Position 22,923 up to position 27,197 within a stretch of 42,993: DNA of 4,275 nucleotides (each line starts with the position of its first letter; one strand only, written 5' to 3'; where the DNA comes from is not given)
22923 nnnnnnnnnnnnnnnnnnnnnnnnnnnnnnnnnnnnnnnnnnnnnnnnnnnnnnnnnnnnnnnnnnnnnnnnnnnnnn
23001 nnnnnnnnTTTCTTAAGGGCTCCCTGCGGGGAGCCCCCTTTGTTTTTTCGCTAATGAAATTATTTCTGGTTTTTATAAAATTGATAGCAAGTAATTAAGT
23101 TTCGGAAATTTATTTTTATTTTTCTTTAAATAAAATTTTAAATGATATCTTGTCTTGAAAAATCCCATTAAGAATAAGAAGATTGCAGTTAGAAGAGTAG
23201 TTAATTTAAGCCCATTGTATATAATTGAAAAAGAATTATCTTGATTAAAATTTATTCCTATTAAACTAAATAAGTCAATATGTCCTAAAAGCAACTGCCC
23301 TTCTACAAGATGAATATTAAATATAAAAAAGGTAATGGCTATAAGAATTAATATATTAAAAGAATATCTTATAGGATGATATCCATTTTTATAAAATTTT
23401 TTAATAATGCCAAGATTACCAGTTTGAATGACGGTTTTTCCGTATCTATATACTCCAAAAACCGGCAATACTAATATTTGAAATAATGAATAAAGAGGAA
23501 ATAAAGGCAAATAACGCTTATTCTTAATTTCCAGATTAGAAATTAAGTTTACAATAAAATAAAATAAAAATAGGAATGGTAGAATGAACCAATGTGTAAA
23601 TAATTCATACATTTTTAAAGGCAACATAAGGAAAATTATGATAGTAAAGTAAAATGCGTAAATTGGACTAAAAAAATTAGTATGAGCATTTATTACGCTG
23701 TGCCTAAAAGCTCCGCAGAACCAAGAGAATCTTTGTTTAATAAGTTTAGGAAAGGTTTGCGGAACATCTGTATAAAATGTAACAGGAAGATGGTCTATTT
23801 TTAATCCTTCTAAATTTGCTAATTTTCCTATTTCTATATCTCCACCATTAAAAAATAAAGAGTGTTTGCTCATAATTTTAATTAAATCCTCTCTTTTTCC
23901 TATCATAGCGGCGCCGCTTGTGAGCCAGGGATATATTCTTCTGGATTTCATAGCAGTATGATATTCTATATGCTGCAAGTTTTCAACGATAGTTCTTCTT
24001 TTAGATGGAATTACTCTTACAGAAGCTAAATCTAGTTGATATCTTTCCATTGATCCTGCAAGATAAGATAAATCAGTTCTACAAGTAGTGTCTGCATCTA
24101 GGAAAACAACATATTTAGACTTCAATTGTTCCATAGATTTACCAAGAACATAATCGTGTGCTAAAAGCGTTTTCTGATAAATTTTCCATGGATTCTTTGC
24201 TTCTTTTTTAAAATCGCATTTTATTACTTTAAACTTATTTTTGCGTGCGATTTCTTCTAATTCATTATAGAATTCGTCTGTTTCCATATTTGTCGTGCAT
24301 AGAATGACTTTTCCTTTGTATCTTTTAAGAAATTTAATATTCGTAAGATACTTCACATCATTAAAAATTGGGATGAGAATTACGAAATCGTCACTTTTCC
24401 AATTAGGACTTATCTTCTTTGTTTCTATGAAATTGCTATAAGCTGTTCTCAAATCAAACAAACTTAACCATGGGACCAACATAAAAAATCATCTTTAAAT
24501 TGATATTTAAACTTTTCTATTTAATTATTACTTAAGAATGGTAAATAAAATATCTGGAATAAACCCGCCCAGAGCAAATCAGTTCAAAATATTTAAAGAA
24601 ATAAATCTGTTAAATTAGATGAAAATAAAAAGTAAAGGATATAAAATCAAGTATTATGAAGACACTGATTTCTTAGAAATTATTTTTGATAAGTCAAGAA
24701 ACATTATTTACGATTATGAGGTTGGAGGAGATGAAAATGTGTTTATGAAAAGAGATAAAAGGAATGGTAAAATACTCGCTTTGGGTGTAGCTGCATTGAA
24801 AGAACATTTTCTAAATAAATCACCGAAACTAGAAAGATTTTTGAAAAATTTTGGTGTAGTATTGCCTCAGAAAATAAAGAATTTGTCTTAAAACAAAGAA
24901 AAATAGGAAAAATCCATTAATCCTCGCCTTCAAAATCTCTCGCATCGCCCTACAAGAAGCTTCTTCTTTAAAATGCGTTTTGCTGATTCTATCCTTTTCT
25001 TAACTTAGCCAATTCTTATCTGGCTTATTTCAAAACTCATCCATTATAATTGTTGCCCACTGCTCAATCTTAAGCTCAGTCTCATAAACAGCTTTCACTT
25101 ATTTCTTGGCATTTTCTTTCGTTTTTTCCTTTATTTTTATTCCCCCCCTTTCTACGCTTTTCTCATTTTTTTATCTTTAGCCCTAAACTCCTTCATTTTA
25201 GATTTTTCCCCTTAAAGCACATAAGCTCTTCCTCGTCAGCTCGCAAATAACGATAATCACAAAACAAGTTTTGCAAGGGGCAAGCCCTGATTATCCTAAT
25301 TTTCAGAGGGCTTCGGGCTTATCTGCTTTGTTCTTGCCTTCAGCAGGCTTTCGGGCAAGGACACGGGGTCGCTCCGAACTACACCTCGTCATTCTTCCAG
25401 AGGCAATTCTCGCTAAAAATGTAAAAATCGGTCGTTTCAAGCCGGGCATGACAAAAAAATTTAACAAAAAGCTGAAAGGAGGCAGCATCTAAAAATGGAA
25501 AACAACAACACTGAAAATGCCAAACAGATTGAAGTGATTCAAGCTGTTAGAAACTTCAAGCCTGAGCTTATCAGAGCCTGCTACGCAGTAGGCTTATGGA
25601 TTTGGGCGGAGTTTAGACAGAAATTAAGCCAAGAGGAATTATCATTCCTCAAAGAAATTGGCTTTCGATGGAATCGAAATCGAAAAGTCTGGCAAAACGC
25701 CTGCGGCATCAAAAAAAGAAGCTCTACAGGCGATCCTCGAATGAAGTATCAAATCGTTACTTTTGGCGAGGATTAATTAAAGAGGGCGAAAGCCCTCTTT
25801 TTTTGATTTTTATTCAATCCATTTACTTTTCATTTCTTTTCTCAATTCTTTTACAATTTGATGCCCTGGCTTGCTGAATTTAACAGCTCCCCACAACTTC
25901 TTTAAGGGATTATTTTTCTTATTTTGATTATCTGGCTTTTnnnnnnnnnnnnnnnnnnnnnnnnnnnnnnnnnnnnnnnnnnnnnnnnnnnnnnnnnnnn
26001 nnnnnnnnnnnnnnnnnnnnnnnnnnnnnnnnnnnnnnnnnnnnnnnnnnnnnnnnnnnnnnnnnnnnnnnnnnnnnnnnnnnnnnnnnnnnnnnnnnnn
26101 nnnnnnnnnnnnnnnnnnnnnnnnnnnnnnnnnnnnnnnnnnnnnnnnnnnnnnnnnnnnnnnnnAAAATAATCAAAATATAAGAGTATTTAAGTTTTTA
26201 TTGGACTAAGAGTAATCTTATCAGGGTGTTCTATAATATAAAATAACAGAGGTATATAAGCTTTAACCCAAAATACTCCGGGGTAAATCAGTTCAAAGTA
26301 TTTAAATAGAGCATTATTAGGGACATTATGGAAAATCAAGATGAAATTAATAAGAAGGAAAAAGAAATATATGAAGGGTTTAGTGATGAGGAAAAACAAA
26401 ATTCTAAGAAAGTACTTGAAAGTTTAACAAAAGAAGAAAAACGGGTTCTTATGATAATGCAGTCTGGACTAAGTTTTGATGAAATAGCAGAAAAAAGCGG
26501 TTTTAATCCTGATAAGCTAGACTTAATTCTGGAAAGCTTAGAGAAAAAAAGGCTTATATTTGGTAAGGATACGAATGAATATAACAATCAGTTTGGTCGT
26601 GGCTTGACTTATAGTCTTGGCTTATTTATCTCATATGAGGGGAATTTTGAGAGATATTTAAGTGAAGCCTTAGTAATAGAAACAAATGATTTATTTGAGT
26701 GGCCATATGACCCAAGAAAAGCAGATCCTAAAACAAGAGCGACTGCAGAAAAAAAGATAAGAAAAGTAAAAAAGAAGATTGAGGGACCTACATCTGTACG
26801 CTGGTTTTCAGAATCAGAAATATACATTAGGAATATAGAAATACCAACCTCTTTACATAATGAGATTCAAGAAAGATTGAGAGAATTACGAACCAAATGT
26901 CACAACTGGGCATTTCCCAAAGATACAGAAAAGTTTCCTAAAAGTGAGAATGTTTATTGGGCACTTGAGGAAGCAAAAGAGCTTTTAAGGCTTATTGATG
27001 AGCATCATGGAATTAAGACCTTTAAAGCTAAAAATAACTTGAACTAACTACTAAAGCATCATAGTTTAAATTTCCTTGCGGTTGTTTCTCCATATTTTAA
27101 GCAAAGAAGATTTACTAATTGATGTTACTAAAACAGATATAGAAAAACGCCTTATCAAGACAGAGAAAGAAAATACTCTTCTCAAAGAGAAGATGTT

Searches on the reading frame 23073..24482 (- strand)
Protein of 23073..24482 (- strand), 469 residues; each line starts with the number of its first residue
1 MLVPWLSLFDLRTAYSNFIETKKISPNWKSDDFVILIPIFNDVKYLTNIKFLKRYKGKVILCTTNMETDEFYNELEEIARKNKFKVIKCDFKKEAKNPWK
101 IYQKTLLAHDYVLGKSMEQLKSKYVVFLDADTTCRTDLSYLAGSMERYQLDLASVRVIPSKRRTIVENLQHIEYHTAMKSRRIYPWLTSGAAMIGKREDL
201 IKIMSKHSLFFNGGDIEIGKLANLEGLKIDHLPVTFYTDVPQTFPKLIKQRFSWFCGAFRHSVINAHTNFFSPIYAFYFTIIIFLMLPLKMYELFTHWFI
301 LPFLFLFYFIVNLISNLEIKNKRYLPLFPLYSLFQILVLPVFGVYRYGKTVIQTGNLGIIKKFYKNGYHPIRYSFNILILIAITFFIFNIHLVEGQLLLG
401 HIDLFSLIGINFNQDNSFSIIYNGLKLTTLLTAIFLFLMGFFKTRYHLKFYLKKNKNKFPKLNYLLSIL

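Call 5: search_protein_families(library=pfam, proteins=[window:23073-24482:-], max_evalue=0.01)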
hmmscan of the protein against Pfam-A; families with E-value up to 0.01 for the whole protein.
window:23073-24482:- (469 aa): 2 families
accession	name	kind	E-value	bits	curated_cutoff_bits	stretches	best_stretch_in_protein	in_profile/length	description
PF13632.12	Glyco_trans_2_3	-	1.7e-12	48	27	1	124-310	1-197/198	Glycosyl transferase family group 2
PF00535.33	Glycos_transf_2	-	0.0017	18.8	23.3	0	117-187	74-151/168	Glycosyl transferase family 2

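Call 6: search_protein_families(library=padloc, proteins=[window:23073-24482:-], max_evalue=0.01)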
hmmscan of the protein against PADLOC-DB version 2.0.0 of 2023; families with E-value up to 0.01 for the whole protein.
window:23073-24482:- (469 aa): 0 families

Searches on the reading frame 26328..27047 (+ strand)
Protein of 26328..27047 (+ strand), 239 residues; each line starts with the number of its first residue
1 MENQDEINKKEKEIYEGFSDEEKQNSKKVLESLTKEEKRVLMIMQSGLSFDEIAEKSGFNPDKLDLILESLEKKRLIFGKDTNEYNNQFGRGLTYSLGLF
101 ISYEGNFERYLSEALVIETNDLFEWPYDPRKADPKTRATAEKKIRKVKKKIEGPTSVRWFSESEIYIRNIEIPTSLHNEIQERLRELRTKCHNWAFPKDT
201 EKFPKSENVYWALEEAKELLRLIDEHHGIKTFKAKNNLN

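Call 5: search_protein_families(library=pfam, proteins=[window:26328-27047:+], max_evalue=0.01)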
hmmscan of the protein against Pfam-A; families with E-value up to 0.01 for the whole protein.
window:26328-27047:+ (239 aa): 0 families

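Call 6: search_protein_families(library=padloc, proteins=[window:26328-27047:+], max_evalue=0.01)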
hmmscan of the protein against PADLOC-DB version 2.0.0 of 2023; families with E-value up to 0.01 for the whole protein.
window:26328-27047:+ (239 aa): 1 family
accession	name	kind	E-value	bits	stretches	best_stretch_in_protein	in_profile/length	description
PDLC01855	CARF3--CARF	-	0.0022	15.7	1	17-56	202-241/288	-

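Call 7: search_protein_families(library=ncbifam, proteins=[window:26328-27047:+], max_evalue=0.1)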
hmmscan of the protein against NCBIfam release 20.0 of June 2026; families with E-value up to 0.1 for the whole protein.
window:26328-27047:+ (239 aa): 6 families
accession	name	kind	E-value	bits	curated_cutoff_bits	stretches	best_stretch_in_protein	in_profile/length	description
TIGR01884.1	cas_HTH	subfamily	0.011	15.1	60.2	1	19-78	126-187/202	CRISPR-associated CARF protein Csa3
NF005385.0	PRK06930.1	subfamily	0.014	15.2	136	1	10-56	92-139/170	positive control sigma-like factor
NF009172.0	PRK12519.1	subfamily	0.03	13.9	222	1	17-57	125-167/194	RNA polymerase sigma factor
NF053660.1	ORF80_fam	equivalog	0.044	13.7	95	1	37-77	4-46/70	ORF80 family leucine zipper DNA-binding protein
TIGR04472.1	reg_rSAM_mob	hypoth_equivalog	0.065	13.3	240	0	22-81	18-79/141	radical SAM mobile pair system MarR family transcriptional regulator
TIGR02985.1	Sig70_bacteroi1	subfamily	0.069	13.4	126.4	1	3-60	85-143/162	RNA polymerase sigma-70 factor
